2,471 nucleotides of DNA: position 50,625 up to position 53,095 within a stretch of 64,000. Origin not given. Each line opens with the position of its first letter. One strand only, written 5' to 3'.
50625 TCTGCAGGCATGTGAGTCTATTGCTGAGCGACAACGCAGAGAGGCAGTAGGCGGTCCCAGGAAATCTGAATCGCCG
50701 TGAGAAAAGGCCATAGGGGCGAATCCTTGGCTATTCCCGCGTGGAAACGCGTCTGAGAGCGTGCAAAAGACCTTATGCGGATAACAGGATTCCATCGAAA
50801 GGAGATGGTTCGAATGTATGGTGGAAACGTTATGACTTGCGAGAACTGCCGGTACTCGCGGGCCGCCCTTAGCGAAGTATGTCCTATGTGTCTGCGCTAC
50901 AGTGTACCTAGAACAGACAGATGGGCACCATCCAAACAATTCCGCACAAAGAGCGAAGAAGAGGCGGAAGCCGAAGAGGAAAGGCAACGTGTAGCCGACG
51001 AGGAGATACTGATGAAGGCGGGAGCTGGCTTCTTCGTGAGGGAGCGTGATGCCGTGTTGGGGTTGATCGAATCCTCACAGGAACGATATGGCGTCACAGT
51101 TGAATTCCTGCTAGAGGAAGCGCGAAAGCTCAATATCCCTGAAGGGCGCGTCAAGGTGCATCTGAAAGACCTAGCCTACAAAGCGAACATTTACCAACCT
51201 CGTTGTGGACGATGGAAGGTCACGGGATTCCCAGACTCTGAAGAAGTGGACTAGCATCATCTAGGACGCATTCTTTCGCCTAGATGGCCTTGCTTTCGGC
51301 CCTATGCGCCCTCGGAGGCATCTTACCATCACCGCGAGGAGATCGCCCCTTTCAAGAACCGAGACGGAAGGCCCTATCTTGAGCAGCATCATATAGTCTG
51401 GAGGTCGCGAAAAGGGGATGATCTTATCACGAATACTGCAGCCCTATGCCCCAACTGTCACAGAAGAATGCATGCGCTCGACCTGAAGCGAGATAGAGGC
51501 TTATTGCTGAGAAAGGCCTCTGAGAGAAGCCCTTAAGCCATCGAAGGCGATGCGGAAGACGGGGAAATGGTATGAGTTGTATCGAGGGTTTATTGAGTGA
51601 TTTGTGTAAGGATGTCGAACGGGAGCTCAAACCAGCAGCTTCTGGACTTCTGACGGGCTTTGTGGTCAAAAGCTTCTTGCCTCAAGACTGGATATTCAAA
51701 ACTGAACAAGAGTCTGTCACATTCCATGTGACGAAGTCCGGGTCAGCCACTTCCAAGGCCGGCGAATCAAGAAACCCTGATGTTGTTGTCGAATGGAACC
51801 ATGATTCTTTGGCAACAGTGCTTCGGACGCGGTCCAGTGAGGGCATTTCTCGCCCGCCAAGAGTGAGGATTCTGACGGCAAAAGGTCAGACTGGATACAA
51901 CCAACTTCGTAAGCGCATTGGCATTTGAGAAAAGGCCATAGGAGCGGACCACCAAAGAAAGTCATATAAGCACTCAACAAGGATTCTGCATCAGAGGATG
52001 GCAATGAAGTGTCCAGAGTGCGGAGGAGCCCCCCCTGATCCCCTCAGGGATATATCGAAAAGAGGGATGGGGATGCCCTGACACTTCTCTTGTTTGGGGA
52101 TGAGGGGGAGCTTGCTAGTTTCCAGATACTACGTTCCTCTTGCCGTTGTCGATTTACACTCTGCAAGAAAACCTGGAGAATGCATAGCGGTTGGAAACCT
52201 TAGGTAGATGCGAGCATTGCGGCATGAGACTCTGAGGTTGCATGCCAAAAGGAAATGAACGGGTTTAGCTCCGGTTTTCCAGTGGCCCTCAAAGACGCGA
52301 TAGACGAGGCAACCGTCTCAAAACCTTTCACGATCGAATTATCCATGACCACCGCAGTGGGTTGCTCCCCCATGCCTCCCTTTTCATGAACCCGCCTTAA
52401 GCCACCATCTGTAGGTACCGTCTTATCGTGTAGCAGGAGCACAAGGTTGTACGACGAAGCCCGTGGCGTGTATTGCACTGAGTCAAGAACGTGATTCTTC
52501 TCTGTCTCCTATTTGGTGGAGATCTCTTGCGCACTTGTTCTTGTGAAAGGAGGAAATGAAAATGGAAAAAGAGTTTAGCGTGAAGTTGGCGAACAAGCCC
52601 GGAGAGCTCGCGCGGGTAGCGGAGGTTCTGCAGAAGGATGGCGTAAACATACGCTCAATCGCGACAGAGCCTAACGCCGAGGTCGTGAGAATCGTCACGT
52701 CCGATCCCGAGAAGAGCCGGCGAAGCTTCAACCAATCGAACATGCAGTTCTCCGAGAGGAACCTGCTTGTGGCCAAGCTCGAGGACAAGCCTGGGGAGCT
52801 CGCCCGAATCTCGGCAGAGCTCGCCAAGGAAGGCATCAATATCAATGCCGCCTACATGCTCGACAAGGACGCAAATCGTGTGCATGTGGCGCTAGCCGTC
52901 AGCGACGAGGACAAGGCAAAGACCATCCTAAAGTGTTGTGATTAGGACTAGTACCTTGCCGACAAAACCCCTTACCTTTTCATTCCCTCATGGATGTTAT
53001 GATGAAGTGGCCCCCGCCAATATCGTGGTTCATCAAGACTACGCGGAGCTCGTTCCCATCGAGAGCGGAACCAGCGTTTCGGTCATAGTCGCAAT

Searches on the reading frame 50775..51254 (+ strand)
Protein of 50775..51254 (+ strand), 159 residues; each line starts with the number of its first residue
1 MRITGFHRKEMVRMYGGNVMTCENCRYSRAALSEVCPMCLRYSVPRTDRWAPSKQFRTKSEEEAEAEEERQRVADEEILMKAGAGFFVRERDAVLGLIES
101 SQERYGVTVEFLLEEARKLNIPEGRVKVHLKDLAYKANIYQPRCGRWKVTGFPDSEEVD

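Call 19: search_protein_families(library=pfam, proteins=[window:50775-51254:+], max_evalue=0.01)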
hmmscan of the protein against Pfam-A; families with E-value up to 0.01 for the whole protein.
window:50775-51254:+ (159 aa): 0 families

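Call 62: find_encoding_contigs(protein=window:50775-51254:+, flank=10000, max_places=10)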
Protein window:50775-51254:+ (159 aa): no gene with exactly this product is on record in the collection.

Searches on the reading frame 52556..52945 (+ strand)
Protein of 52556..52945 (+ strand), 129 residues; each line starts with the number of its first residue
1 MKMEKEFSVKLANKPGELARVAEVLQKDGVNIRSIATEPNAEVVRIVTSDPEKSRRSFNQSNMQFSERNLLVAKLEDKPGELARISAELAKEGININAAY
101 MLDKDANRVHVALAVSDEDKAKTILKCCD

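Call 19: search_protein_families(library=pfam, proteins=[window:52556-52945:+], max_evalue=0.01)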
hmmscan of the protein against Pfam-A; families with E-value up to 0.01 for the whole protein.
window:52556-52945:+ (129 aa): 9 families
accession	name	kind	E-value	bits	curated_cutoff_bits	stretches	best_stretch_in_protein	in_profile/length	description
PF01842.31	ACT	-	1.7e-14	53.7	27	2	71-126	3-59/66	ACT domain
PF22629.2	ACT_AHAS_ss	-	1.4e-11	44.8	27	2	8-48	2-44/67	AHAS small subunit-like ACT domain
PF13291.12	ACT_4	-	1.9e-10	41.7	27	2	7-45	9-49/80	ACT domain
PF19571.5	ACT_8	-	3.4e-08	33.8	23.5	1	6-123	5-123/141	ACT domain pair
PF22468.2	ACT_9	-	6.5e-07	29.5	27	0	11-37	8-34/61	ACT domain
PF13710.12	ACT_5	-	2.3e-06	27.7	27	0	14-46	2-36/62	ACT domain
PF13840.12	ACT_7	-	2e-05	24.8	27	0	77-99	19-41/65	ACT domain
PF22190.2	TTHA0829-like_ACT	-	0.00023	21.5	27.4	0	8-45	6-41/70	TTHA0829-like ACT domain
PF13399.11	LytR_C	-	0.0088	17.4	22.2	0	14-50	12-50/86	LytR cell envelope-related transcriptional attenuator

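Call 47: find_encoding_contigs(protein=window:52556-52945:+, flank=10000, max_places=10)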
Protein window:52556-52945:+ (129 aa): no gene with exactly this product is on record in the collection.
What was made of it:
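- Tried and rejected: Exact-protein look-ups for the ACT and 159-aa cassettes: not on record (calls 47, 62).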
